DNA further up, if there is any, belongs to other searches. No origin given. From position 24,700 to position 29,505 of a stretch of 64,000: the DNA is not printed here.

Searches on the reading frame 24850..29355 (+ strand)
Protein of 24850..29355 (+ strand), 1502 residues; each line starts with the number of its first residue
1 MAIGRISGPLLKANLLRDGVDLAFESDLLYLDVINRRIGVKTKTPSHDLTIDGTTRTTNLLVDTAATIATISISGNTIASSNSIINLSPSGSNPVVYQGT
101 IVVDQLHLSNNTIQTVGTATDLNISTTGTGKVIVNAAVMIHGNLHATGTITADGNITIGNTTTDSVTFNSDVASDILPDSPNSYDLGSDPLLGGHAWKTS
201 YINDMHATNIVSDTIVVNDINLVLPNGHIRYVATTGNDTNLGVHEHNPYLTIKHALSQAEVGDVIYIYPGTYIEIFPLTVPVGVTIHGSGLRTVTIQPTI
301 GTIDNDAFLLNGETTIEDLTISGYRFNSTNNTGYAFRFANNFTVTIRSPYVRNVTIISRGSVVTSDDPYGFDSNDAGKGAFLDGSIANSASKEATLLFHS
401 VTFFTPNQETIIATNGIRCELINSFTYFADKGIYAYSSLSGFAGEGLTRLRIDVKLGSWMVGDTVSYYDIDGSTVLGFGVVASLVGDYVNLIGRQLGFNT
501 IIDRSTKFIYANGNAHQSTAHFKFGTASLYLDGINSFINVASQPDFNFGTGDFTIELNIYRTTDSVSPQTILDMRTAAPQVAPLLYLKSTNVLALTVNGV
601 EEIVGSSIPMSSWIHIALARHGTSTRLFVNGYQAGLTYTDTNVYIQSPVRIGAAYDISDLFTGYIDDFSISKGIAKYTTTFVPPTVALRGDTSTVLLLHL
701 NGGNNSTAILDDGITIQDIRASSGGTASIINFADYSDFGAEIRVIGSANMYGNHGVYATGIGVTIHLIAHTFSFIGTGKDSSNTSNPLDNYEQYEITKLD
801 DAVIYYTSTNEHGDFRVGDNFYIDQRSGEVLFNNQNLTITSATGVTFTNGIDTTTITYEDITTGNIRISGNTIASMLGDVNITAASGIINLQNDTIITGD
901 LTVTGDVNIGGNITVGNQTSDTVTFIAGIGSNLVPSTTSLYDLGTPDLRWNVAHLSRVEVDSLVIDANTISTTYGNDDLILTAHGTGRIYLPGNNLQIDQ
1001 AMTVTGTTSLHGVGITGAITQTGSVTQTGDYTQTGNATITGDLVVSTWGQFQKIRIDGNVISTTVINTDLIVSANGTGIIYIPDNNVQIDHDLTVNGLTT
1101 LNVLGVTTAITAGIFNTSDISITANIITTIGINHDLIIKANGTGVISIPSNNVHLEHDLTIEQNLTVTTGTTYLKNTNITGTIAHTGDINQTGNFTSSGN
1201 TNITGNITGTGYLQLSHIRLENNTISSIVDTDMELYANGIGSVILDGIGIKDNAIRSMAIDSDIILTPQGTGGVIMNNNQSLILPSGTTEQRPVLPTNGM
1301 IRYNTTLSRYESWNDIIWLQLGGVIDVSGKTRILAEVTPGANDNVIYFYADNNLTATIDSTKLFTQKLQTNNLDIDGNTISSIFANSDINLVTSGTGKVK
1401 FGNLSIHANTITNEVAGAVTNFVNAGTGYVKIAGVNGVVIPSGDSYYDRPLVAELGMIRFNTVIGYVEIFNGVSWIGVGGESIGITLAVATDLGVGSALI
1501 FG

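Call 46: search_protein_families(library=phrogs, proteins=[window:24850-29355:+], max_evalue=0.00001)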
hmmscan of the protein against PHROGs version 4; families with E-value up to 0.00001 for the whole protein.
window:24850-29355:+ (1502 aa): 12 families
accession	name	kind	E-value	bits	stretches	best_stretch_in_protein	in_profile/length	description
phrog_13163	-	tail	8.1e-176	587.7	1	220-918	235-942/976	baseplate wedge subunit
phrog_1469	-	tail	4.2e-142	476.1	1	224-901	229-917/2607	baseplate wedge subunit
phrog_32294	-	tail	2.3e-136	456.8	3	473-1100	391-1025/2435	baseplate wedge subunit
phrog_19601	-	tail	2.7e-113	380.6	1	227-1252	351-1403/2043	baseplate wedge subunit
phrog_18802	-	head and packaging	5.8e-44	150.2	1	511-711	827-1027/3007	virion structural protein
phrog_24074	-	unknown function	1.3e-36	127.2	1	500-691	429-626/892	-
phrog_701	-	head and packaging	1e-34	118.7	1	507-1085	4041-4564/6136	virion structural protein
phrog_6005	-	head and packaging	1.4e-25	90.2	1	1246-1366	1186-1303/1512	virion structural protein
phrog_3545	-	unknown function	2.1e-25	90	1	503-687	766-975/1115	-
phrog_25721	-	unknown function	9.4e-16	58.8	1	1272-1352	31-108/340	-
phrog_2803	-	unknown function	1.1e-11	45.5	1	1259-1321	27-82/311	-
phrog_24138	-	unknown function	4.4e-11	43.6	0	1273-1324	32-83/347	-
